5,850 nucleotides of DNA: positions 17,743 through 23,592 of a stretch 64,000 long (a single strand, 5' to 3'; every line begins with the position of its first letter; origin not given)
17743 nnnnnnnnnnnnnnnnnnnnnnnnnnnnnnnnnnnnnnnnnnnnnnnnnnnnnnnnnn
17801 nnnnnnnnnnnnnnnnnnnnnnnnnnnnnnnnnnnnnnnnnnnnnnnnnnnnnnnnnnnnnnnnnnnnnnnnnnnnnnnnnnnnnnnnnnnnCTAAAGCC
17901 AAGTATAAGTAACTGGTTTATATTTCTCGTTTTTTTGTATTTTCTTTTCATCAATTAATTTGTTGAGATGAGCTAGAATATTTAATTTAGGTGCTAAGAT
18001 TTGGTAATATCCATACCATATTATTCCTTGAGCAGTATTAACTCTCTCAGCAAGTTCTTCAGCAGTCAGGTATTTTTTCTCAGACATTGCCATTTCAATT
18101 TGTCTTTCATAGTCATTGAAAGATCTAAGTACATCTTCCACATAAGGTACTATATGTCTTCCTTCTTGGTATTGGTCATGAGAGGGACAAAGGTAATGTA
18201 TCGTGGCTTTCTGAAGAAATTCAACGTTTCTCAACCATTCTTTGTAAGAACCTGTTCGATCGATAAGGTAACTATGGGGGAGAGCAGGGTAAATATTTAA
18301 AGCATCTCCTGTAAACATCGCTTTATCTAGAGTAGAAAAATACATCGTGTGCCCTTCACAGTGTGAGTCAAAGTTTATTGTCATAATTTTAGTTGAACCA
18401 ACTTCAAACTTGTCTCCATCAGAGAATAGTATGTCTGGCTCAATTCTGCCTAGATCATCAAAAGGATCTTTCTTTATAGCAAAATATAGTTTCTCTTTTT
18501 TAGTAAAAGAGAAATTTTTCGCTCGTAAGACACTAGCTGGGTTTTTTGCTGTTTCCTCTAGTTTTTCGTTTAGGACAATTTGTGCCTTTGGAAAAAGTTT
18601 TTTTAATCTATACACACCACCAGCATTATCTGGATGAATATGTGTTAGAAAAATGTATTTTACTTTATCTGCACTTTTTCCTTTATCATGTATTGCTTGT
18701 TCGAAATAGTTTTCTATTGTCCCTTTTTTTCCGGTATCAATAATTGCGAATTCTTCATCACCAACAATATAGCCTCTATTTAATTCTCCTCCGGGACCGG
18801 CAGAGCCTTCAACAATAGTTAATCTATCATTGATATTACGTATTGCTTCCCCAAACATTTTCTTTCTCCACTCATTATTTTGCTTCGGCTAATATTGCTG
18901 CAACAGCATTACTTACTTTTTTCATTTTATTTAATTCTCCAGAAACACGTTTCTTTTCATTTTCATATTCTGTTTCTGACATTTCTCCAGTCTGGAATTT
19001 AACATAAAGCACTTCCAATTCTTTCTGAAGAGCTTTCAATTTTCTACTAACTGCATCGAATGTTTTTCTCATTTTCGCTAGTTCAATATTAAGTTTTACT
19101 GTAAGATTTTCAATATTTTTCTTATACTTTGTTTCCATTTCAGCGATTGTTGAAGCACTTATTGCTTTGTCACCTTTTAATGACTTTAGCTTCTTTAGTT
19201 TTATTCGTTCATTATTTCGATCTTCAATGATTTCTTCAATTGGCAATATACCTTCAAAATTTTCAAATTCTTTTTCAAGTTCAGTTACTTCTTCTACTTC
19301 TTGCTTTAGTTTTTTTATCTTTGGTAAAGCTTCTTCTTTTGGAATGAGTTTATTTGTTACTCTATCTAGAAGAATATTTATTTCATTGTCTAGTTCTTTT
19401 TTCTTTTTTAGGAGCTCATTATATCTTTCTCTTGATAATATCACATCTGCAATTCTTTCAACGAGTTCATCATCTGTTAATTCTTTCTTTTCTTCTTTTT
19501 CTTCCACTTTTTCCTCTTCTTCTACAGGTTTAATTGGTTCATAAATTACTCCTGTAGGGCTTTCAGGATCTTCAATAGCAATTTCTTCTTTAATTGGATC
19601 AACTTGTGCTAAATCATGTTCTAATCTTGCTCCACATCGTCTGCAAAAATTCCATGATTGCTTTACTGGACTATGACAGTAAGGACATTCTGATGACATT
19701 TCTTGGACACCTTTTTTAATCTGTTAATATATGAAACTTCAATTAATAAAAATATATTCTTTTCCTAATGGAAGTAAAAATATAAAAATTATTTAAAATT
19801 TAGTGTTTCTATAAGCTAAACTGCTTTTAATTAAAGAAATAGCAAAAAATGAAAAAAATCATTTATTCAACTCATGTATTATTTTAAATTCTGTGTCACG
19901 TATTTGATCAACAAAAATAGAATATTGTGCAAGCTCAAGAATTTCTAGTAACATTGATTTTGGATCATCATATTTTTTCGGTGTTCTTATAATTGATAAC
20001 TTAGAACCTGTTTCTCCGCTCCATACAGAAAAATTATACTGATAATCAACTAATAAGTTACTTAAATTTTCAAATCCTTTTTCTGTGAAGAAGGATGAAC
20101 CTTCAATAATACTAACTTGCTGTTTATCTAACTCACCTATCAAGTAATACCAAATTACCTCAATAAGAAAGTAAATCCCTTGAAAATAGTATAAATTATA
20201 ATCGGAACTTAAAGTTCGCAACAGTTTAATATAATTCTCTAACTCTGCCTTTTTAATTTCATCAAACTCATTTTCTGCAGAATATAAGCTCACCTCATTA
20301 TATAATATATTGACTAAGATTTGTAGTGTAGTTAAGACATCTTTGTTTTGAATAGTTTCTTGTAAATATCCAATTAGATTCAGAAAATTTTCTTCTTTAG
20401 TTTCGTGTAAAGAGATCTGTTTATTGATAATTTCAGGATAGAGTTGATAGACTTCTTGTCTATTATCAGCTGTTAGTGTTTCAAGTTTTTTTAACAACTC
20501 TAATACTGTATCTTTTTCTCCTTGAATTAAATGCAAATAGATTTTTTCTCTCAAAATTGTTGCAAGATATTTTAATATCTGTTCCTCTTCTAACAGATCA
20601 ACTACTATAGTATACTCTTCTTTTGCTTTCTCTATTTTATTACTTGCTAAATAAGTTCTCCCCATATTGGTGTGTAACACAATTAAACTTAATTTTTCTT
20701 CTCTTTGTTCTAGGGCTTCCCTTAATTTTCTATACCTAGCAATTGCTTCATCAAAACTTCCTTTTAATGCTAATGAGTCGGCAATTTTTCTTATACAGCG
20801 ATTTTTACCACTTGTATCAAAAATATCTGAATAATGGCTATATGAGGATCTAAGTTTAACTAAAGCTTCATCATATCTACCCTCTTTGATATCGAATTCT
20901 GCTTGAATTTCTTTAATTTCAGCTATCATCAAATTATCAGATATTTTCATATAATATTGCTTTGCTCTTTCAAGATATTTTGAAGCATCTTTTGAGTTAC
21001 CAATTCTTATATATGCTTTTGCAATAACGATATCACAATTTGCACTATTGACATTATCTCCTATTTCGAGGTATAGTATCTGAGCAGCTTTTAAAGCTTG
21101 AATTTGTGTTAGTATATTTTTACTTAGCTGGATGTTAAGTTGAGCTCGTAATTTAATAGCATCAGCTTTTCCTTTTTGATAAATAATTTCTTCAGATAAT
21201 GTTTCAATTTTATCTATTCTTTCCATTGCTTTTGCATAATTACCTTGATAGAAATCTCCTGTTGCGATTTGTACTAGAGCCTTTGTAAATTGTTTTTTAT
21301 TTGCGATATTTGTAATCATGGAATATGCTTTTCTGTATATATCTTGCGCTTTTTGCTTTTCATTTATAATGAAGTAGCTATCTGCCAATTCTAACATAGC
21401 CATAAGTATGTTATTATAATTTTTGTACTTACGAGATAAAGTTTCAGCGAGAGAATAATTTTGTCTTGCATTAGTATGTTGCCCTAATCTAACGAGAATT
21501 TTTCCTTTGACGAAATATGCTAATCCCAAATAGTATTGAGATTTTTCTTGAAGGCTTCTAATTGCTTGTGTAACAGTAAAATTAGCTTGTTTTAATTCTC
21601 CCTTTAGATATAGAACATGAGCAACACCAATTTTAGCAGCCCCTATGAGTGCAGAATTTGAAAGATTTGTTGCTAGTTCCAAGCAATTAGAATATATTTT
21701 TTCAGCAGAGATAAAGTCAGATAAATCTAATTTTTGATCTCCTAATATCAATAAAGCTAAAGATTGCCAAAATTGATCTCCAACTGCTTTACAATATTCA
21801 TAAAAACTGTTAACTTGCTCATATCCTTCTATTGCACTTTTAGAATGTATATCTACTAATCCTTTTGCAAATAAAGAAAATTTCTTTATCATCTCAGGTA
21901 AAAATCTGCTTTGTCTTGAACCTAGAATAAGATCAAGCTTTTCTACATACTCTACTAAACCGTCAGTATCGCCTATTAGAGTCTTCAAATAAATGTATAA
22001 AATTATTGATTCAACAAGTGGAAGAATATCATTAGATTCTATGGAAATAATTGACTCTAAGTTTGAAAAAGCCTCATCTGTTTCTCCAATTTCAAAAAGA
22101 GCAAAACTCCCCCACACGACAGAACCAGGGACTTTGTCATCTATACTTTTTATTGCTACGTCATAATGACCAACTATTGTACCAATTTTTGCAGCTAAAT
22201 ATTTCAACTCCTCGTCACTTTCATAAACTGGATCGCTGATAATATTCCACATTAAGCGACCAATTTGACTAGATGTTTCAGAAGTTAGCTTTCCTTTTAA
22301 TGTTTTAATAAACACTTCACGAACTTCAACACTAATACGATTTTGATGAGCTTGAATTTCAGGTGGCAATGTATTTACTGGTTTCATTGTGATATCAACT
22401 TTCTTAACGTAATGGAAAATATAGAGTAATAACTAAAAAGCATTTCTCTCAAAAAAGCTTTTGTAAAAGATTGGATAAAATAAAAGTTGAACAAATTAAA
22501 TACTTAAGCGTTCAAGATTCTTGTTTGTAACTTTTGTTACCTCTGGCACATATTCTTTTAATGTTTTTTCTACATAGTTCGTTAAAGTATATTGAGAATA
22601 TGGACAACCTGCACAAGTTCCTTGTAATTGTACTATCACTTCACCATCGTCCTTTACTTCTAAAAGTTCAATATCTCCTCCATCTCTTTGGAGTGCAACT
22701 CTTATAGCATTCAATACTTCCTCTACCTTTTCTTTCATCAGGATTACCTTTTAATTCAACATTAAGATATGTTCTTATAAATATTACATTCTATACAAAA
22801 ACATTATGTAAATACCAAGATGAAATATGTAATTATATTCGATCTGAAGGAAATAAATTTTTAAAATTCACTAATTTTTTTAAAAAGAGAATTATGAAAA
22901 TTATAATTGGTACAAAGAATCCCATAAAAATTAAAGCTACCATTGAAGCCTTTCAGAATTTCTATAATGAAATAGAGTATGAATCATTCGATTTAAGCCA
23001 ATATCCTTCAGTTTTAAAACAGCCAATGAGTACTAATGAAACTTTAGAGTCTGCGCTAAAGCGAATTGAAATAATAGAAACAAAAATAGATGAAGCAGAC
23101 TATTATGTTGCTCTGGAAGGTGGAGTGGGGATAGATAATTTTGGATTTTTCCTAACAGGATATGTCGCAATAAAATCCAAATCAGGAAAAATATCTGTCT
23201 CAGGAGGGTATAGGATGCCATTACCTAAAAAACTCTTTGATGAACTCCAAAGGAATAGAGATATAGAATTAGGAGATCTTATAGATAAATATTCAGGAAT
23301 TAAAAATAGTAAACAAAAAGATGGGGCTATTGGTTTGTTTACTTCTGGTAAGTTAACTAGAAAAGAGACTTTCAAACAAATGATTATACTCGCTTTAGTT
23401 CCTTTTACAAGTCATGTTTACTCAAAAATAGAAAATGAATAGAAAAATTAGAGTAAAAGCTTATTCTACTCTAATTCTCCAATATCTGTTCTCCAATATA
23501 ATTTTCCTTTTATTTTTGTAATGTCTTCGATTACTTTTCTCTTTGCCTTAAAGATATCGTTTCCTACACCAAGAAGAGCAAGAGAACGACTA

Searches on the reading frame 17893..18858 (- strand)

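Call 73: search_protein_families(library=pfam, proteins=[window:17893-18858:-], max_evalue=0.00001)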
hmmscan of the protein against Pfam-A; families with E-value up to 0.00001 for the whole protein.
window:17893-18858:- (321 aa): 2 families
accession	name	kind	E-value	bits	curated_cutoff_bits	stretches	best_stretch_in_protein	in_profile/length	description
PF00753.33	Lactamase_B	-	7.8e-18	65.6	22.7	1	30-227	10-196/196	Metallo-beta-lactamase superfamily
PF19583.5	ODP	-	1.1e-06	29.1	27.2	0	28-185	5-135/194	ODP family beta lactamase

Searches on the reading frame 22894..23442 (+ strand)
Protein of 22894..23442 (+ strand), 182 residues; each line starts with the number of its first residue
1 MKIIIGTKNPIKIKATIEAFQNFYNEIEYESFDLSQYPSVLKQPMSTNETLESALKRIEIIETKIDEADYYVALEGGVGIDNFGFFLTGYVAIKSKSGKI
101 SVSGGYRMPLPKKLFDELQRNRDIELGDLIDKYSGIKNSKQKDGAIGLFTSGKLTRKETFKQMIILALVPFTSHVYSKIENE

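Call 5: search_protein_families(library=pfam, proteins=[window:22894-23442:+], max_evalue=0.01)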
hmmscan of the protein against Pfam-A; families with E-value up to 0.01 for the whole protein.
window:22894-23442:+ (182 aa): 1 family
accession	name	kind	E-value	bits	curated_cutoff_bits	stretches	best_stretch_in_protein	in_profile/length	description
PF01931.24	NTPase_I-T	-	2.2e-41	141.8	25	1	6-171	1-161/162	Protein of unknown function DUF84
